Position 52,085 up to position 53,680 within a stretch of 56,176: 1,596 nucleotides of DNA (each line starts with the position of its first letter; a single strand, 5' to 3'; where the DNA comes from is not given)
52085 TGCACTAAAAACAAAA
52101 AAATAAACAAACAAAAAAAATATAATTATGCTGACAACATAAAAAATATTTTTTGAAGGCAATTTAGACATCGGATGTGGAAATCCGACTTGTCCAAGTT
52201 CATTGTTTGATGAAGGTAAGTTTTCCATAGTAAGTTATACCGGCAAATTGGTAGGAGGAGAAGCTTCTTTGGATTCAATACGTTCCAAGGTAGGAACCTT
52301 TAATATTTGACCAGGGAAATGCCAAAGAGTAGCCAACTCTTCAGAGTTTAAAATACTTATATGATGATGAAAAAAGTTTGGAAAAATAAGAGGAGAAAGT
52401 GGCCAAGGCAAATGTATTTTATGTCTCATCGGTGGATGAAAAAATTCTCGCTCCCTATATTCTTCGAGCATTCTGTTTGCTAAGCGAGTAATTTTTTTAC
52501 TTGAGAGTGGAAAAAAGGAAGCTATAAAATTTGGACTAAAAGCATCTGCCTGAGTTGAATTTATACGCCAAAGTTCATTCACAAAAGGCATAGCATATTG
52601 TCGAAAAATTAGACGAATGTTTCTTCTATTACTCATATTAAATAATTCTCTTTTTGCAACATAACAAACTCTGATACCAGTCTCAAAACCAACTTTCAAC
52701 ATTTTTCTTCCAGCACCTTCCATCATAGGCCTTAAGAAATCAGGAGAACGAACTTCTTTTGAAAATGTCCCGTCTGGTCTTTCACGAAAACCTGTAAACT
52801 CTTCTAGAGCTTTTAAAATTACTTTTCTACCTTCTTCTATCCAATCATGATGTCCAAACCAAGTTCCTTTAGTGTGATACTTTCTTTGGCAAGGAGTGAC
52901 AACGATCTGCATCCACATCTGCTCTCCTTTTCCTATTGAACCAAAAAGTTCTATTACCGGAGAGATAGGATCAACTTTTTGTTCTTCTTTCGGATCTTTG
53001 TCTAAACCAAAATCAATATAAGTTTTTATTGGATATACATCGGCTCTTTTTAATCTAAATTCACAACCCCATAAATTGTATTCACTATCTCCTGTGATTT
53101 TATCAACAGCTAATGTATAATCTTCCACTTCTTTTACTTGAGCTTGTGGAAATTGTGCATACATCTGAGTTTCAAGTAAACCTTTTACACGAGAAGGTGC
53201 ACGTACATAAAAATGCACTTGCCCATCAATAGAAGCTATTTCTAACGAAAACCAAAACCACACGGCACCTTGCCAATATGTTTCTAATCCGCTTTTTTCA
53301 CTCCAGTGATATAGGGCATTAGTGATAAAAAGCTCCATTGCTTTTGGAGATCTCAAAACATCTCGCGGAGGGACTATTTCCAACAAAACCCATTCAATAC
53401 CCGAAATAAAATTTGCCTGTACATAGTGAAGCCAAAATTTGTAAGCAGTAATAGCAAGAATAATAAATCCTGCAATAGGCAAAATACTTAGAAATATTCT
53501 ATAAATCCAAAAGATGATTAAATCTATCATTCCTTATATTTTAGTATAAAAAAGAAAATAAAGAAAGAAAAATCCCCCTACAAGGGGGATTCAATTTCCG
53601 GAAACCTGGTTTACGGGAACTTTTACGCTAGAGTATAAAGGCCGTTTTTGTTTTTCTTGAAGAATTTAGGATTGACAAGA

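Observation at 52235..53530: Rosetta-stone link: a membrane-anchored ORF equals the N-terminal module of ATPase 1, and ends where ATPases 2 and 3 begin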

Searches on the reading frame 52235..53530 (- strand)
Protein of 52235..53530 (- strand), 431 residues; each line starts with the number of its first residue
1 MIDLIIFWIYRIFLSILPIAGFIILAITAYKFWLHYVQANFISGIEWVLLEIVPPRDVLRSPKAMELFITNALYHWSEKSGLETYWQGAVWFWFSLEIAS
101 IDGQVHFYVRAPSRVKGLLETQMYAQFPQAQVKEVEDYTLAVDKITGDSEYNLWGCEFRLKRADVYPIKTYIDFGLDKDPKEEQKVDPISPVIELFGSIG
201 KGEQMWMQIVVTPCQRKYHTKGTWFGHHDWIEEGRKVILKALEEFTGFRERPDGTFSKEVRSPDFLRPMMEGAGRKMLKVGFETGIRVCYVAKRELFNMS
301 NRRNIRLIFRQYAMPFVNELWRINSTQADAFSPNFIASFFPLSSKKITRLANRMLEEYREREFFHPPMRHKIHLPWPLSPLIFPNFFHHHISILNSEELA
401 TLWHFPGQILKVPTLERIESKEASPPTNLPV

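Call 5: search_protein_families(library=pfam, proteins=[window:52235-53530:-], max_evalue=0.01)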
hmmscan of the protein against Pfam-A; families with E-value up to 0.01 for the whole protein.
window:52235-53530:- (431 aa): 0 families

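Call 6: search_protein_families(library=ncbifam, proteins=[window:52235-53530:-], max_evalue=0.01)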
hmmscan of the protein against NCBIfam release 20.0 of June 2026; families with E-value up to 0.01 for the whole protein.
window:52235-53530:- (431 aa): 0 families

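Call 7: find_homologous_proteins(query=window:52235-53530:-)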
Query window:52235-53530:- (431 aa): 2367 proteins with E <= 0.001 among 4749 candidates; the best 120 are listed.
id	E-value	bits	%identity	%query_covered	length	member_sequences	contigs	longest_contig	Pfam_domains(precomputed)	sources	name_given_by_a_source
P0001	2.0e-279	945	94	100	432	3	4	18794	PF26449.1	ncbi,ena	-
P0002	4.6e-262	888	86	100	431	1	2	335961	PF26449.1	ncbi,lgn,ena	-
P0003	4.6e-256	868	84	100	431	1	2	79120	PF26449.1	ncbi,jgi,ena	ncbi:MAG: hypothetical protein WC839_02075 [Candidatus Paceibacterota bacterium]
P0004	7.3e-248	841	83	100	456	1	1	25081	PF26449.1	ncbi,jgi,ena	ncbi:MAG: hypothetical protein WCS86_03820 [Candidatus Paceibacterota bacterium]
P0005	9.4e-245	831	81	100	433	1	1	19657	PF26449.1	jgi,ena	-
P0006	6.3e-244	828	80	100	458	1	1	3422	PF26449.1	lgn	-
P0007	3.8e-243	825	81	100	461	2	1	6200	PF26449.1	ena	-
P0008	1.1e-238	811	78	100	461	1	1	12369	PF26449.1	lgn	-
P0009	1.5e-238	810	79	100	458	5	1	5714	PF26449.1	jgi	-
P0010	9.7e-238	808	78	100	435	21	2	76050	PF26449.1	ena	-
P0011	5.8e-237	805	77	100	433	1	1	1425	PF26449.1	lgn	-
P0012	5.9e-237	805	80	100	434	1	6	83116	PF26449.1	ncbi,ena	ncbi:MAG: hypothetical protein AAB913_01925 [Patescibacteria group bacterium]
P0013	1.0e-236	804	79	100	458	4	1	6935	PF26449.1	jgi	-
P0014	7.2e-236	801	78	100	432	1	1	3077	PF26449.1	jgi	jgi:hypothetical protein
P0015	3.0e-235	799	79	100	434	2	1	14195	PF26449.1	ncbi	-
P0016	2.5e-234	796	79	100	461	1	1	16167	PF26449.1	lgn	-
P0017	3.7e-234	796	76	100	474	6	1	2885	PF26449.1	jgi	-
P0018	6.1e-234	795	79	100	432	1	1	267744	PF26449.1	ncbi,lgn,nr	ncbi:MAG: hypothetical protein NDI62_02155 [Burkholderiales bacterium]|nr:hypothetical protein [Burk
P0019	1.6e-233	794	77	100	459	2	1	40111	PF26449.1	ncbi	-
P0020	7.1e-233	792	76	100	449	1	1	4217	PF26449.1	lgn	-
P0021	1.0e-232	791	78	100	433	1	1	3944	PF26449.1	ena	-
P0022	3.0e-232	790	77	100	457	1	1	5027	PF26449.1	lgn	-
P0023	3.5e-232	789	77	98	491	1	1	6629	PF26449.1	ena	-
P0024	3.8e-232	789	76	100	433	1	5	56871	PF26449.1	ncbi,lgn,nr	ncbi:MAG: hypothetical protein NT161_02620 [Candidatus Nomurabacteria bacterium]|nr:hypothetical pro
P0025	3.1e-231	786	76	100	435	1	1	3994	PF26449.1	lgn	-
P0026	7.5e-231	785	76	99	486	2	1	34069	PF26449.1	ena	-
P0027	8.7e-231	785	77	100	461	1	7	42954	PF26449.1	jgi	-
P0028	3.8e-230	783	76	100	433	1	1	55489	PF26449.1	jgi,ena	-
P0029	1.3e-229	781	76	100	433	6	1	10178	PF26449.1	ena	-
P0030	1.8e-229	780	75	100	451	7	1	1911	PF26449.1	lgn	-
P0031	3.1e-228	776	75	100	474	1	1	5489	PF26449.1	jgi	-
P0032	5.0e-228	776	73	100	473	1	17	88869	PF26449.1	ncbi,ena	-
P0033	1.0e-227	775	76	100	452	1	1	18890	PF26449.1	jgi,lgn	jgi:hypothetical protein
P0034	1.4e-227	774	76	100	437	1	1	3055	PF26449.1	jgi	jgi:hypothetical protein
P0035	3.1e-227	773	77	100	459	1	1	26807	PF26449.1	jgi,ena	-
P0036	8.7e-227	772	75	100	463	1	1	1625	PF26449.1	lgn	-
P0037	5.2e-226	769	74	100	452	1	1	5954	PF26449.1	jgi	jgi:hypothetical protein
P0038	2.6e-225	767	75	100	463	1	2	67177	PF26449.1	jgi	jgi:hypothetical protein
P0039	9.3e-225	765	74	100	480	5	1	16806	PF26449.1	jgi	-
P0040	1.9e-224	764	74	100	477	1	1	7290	PF26449.1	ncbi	-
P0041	2.2e-224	764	75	100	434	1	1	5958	PF26449.1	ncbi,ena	-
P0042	3.1e-224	763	75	100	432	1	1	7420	PF26449.1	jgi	jgi:hypothetical protein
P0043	3.8e-224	763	74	100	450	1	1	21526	PF26449.1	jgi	jgi:hypothetical protein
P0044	3.9e-224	763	73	100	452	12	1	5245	PF26449.1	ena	-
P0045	6.1e-224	762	74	100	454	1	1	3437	PF26449.1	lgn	-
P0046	6.3e-224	762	74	100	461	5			PF26449.1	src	-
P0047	9.5e-224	762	74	100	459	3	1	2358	PF26449.1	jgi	jgi:hypothetical protein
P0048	1.6e-223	761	73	99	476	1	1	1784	PF26449.1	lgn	-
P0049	2.6e-223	760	75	100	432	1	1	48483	PF26449.1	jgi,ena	-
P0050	4.7e-223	759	73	100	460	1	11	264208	PF26449.1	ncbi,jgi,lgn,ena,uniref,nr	ncbi:MAG: hypothetical protein UR25_C0001G0084 [Candidatus Nomurabacteria bacterium GW2011_GWE1_32_2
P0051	5.4e-223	759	74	100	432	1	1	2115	PF26449.1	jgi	jgi:hypothetical protein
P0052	2.6e-222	757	72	100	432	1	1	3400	PF26449.1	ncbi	-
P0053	3.0e-222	757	74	100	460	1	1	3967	PF26449.1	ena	-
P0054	3.1e-222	756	73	100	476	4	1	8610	PF26449.1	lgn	-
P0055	2.0e-221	754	73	100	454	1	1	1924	PF26449.1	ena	-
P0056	3.3e-221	753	72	100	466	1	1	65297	PF26449.1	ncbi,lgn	-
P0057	1.2e-220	751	77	95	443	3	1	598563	PF26449.1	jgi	-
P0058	3.4e-220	750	74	100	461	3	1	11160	PF26449.1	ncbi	-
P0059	5.2e-220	749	74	100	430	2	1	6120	PF26449.1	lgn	-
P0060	6.4e-220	749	72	100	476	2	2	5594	PF26449.1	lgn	-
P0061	9.8e-220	748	73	100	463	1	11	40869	PF26449.1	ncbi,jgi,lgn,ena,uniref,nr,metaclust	ncbi:hypothetical protein CO033_01245 [Candidatus Nomurabacteria bacterium CG_4_9_14_0_2_um_filter_3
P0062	3.3e-218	743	73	100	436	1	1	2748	PF26449.1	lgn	-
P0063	1.7e-217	741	73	100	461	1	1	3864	PF26449.1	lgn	-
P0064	5.1e-217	739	71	100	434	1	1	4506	PF26449.1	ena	-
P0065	8.6e-216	735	70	100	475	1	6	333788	PF26449.1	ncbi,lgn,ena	-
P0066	8.0e-215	732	72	100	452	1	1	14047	PF26449.1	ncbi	-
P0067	1.6e-214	731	70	100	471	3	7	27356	PF26449.1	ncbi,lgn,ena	-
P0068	4.2e-213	726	71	100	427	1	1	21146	PF26449.1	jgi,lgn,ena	-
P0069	3.1e-212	724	71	100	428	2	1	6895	PF26449.1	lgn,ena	-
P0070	1.9e-211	721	70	100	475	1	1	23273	PF26449.1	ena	-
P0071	1.3e-208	712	68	100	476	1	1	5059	PF26449.1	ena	-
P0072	2.9e-208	710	69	100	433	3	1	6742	PF26449.1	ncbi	-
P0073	1.4e-207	708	69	100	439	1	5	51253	PF26449.1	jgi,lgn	-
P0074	2.3e-206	704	69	100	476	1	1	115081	PF26449.1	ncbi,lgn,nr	ncbi:MAG TPA: hypothetical protein VFQ59_00605 [Candidatus Paceibacterota bacterium]|nr:hypothetical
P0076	1.1e-202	692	74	92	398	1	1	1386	PF26449.1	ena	-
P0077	2.2e-202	691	72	94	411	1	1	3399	PF26449.1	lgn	-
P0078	6.5e-200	683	69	98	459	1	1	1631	PF26449.1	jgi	jgi:hypothetical protein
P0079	9.5e-199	679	65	100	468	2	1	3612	PF26449.1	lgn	-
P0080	1.5e-198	678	64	100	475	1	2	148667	PF26449.1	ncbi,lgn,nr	ncbi:MAG: hypothetical protein K9L98_02875 [Candidatus Pacebacteria bacterium]|nr:hypothetical prote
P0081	4.2e-198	677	66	100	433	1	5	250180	PF26449.1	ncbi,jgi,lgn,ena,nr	ncbi:MAG TPA: hypothetical protein PKZ36_02075 [Candidatus Paceibacterota bacterium]|nr:hypothetical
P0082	1.1e-197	676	68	100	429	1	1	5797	PF26449.1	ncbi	-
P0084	5.6e-197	673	66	100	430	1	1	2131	PF26449.1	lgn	-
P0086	2.6e-196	671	65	99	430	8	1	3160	PF26449.1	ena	-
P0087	5.7e-196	670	66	100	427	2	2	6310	PF26449.1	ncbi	-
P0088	3.9e-193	661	65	100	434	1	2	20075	PF26449.1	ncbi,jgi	jgi:hypothetical protein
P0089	9.0e-193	659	66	96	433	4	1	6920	PF26449.1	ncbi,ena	-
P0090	1.1e-191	656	65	100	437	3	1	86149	PF26449.1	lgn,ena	-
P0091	3.9e-191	654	64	100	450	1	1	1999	PF26449.1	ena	-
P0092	7.7e-191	653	66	100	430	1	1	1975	PF26449.1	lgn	-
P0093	8.6e-191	653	66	98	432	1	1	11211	PF26449.1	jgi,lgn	jgi:hypothetical protein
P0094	8.6e-191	653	66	98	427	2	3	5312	PF26449.1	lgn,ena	-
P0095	1.2e-190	652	63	100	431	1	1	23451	PF26449.1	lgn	-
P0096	1.2e-190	652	64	99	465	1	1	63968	PF26449.1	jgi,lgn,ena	-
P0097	2.1e-190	652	63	99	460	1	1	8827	PF26449.1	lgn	-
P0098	3.5e-190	651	66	98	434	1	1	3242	PF26449.1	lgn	-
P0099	1.3e-189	649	65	98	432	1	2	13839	PF26449.1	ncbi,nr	ncbi:MAG: hypothetical protein KBD52_02750 [Candidatus Pacebacteria bacterium]|nr:hypothetical prote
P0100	1.3e-189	649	66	95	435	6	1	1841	PF26449.1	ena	-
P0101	3.8e-189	647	63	100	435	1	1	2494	PF26449.1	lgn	-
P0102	4.4e-189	647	65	100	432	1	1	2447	PF26449.1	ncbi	-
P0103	5.6e-189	647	63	100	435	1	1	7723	PF26449.1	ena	-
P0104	9.7e-189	646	65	100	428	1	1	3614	PF26449.1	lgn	-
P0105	1.7e-188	645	66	100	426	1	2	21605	PF26449.1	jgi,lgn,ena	jgi:hypothetical protein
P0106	3.1e-188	644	64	99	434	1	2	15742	PF26449.1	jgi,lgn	-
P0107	3.5e-188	644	65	98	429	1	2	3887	PF26449.1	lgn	-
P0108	3.7e-188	644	65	98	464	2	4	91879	PF26449.1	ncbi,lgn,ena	-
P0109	7.2e-188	643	64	99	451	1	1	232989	PF26449.1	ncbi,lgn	-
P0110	9.6e-188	643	66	97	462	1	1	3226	PF26449.1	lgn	-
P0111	1.4e-187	642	65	97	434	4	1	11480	PF26449.1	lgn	-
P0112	2.3e-187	642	65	100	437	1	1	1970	PF26449.1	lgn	-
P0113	3.3e-187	641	63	100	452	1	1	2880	PF26449.1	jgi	jgi:hypothetical protein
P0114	3.9e-187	641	63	100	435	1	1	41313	PF26449.1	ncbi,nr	ncbi:hypothetical protein HZA26_03350 [Candidatus Nomurabacteria bacterium]|nr:hypothetical protein 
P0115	5.3e-187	640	64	100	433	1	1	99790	PF26449.1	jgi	-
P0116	1.0e-186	639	63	100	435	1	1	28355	PF26449.1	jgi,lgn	jgi:hypothetical protein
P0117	1.7e-186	639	66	95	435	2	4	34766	PF26449.1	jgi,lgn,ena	-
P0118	2.7e-186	638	65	100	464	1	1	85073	PF26449.1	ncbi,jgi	ncbi:MAG: hypothetical protein WC847_02155 [Candidatus Paceibacterota bacterium]|jgi:hypothetical pr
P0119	2.8e-186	638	66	94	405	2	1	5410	PF26449.1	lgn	-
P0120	3.0e-186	638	65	100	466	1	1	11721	PF26449.1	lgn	-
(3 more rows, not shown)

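Call 14: find_encoding_contigs(protein=P0081, flank=10000, max_places=2)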
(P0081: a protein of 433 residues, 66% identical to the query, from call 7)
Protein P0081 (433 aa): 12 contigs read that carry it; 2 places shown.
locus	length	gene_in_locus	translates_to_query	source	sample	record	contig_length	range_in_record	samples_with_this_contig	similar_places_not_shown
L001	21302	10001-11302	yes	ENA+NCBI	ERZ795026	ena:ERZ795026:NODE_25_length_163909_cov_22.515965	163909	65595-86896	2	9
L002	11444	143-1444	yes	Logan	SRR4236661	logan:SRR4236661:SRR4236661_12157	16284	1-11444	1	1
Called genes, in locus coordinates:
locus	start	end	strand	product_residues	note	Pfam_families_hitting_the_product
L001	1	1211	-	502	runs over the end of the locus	PF00009:GTP_EFTU, PF00071:Ras, PF01926:MMR_HSR1, PF08477:Roc (weak), PF22042:EF-G_D2, PF11987:IF-2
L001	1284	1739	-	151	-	PF14584:DUF4446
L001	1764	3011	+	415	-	PF00266:Aminotran_5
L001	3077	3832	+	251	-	-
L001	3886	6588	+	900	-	PF02861:Clp_N, PF23569:NBD_SMAX1, PF00004:AAA, PF17871:AAA_lid_9, PF00004:AAA, PF07724:AAA_2, PF07728:AAA_5, PF10431:ClpB_D2-small, +7 more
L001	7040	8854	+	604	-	PF00009:GTP_EFTU, PF01926:MMR_HSR1 (weak), PF22042:EF-G_D2, PF03144:GTP_EFTU_D2, PF00679:EFG_C, PF21018:BipA_C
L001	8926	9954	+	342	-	PF04545:Sigma70_r4, PF05066:HARE-HTH (weak)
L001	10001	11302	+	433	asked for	PF26449:DUF8128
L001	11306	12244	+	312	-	PF02618:YceG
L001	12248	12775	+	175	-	PF00929:RNase_T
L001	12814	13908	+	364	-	PF02540:NAD_synthase (faint), PF03054:tRNA_Me_trans, PF20259:tRNA_Me_trans_M, PF20258:tRNA_Me_trans_C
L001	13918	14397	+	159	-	PF02308:MgtC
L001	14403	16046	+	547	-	PF01411:tRNA-synt_2c, PF07973:tRNA_SAD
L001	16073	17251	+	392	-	-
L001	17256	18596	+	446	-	-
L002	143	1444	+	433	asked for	PF26449:DUF8128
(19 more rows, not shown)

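Call 20: search_protein_representatives(protein=window:52235-53530:-)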
Query: 431 residues. Proteins with E-value up to 0.001 (for the whole library): 1683; up to 1e-10: 1081; up to 1e-30: 547. The best 150 are listed.
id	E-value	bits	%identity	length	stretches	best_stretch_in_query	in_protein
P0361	6.9e-177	605.4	64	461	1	13-431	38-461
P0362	5.1e-140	483.8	61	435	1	5-339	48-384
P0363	1.6e-125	436.1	53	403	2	12-328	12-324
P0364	7.4e-116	404.2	65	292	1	135-431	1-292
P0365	6.8e-106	371.4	44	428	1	23-431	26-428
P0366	7.0e-105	368.0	47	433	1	23-431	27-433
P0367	6.2e-104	364.9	45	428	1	5-431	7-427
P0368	7.0e-90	318.6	42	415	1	23-431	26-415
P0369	3.6e-81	289.9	39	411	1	5-431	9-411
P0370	4.2e-80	286.4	39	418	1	22-431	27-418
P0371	3.8e-75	270.0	43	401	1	16-431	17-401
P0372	5.0e-74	266.3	39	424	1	21-431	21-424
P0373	7.4e-71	255.9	41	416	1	15-431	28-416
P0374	8.8e-71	255.6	40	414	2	23-321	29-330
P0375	9.0e-71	255.6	42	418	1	22-430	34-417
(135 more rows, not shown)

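Call 25: find_related_loci(query=A2, collection=genome_contigs, flank=10000)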
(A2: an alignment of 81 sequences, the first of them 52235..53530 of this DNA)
Query A2 (431 aa) in genome_contigs; peptide patterns used: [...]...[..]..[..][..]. (x = any residue, [..] = any of these).
600 stretches matched a pattern (row limit reached: there are more); 568 encode a relative of the query (tblastn E <= 1e-3); the best 80 are kept; 80 distinct loci.
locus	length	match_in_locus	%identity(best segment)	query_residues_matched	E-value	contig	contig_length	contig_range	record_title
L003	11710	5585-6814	62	21-431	4e-173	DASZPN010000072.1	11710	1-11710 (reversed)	MAG TPA_asm: Candidatus Paceibacterota bacterium isolate SMAG_U5972 k141_477880, whole genome shotgun sequence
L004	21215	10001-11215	46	23-431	3e-112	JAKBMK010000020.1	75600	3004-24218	MAG: bacterium isolate FK3.bin58 NODE_559_length_75600_cov_1.846727, whole genome shotgun sequence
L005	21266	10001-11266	45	7-431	7e-111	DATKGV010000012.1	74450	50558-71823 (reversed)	MAG TPA_asm: Candidatus Paceibacterota bacterium isolate SMAG_U14560 k141_171700, whole genome shotgun sequence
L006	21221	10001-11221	45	23-431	8e-111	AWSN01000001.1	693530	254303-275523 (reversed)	MAG: Parcubacteria bacterium RAAC4_OD1_1 O210_OD1C00001, whole genome shotgun sequence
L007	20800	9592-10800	42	23-431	2e-110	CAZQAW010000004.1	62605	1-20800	MAG TPA_asm: uncultured Candidatus Saccharibacteria bacterium isolate SRP286056_co1_162 genome assembly, contig: NODE_43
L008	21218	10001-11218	45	23-431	3e-106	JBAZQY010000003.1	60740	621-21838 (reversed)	MAG: Candidatus Paceibacterota bacterium isolate SO_2017_GW1_135 NODE_2688_length_60740_cov_2.477026_OW334_2017, whole g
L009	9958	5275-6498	45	23-431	4e-106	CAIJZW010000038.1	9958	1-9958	uncultured bacterium isolate AlinenLipids_bin-4189 genome assembly, contig: bin-4189:38/84, whole genome shotgun sequenc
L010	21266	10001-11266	44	7-431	6e-104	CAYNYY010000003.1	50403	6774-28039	MAG TPA_asm: uncultured Candidatus Saccharibacteria bacterium isolate SRP128015_co4_7 genome assembly, contig: NODE_132_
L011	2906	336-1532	43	30-431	1e-102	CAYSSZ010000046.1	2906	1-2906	MAG TPA_asm: uncultured Candidatus Saccharibacteria bacterium isolate SRP192927_co6_844 genome assembly, contig: NODE_10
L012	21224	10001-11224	41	23-431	7e-96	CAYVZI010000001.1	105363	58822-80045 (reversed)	MAG TPA_asm: uncultured Candidatus Saccharibacteria bacterium isolate SRP285395_co1_336 genome assembly, contig: NODE_17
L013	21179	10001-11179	39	9-431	7e-89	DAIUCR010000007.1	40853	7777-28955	MAG TPA_asm: Patescibacteria group bacterium isolate CTOTU11756 NODE_268_length_40853_cov_15.140080, whole genome shotgu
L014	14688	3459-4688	38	14-431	2e-87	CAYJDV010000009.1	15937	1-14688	MAG TPA_asm: uncultured Candidatus Saccharibacteria bacterium isolate ERP123247_co1_29 genome assembly, contig: NODE_228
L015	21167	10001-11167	39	9-431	8e-87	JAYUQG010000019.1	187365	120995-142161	MAG: bacterium isolate GL114_DN_metabat_102 GL114_DN_metabat_102_18, whole genome shotgun sequence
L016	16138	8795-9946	37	23-431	1e-85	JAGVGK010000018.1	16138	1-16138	MAG: Candidatus Paceibacterota bacterium isolate DeMMO2_19 c_000000009574, whole genome shotgun sequence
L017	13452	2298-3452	35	15-431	7e-85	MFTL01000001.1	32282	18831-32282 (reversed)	MAG: Candidatus Nomurabacteria bacterium RIFCSPHIGHO2_01_FULL_39_9 rifcsphigho2_01_scaffold_10216, whole genome shotgun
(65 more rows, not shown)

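Call 28: predict_structure(alignment_id=A1)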
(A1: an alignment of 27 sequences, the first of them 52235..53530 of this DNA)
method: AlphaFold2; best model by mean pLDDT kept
length: 431 residues; sequences in the alignment: 27
mean_pLDDT: 62.0   pTM: 0.62
mean pLDDT of the five models: 62.0, 60.3, 58.5, 58.5, 57.1
residues with pLDDT >= 90: 0; 70-90: 161; 50-70: 148; < 50: 122
segments of 3 or more residues with pLDDT < 50: 76-92, 170-186, 275-277, 328-341, 363-431
pLDDT, mean of each block of 10 residues (from residue 1): 81 83 79 61 68 78 66 50 40 68 81 74 78 77 72 78 61 40 51 79 82 60 56 66 66 68 56 52 76 82 69 56 57 42 64 74 48 46 41 36 39 32 34 32
secondary structure, 60 per line:
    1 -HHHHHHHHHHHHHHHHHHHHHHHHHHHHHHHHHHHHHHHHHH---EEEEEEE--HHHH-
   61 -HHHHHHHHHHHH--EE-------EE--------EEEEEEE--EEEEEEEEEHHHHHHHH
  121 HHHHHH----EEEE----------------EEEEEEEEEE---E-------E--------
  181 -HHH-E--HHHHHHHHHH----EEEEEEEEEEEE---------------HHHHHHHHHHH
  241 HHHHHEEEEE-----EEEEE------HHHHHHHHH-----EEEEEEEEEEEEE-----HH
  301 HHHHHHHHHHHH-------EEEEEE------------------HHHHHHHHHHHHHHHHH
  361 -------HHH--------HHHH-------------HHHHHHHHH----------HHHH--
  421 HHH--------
elements in order: H2-43 E47-53 H56-59 H62-73 E95-101 E104-112 H113-126 E131-134 E151-160 H189-198 E203-214 H230-245 E246-250 E256-260 H267-275 E281-293 H299-312 E320-325 H344-360 H379-382 H396-404 H415-418

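Call 32: search_solved_structures(query=A2, max_evalue=10)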
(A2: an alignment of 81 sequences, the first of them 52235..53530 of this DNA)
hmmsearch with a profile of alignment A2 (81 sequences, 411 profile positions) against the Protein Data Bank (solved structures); distinct sequences matched with E-value up to 10: 4.
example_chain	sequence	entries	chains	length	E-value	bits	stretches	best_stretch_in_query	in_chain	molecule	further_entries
1whv_A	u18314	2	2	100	0.081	15.2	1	114-189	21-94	poly(A)-specific ribonuclease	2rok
3ctr_A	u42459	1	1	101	0.088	15.1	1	114-187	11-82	Poly(A)-specific ribonuclease PARN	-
8tpu_A2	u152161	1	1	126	0.24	13.6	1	315-366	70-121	60S ribosomal protein L28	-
3gtu_B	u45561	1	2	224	0.48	12.6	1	261-344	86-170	GLUTATHIONE S-TRANSFERASE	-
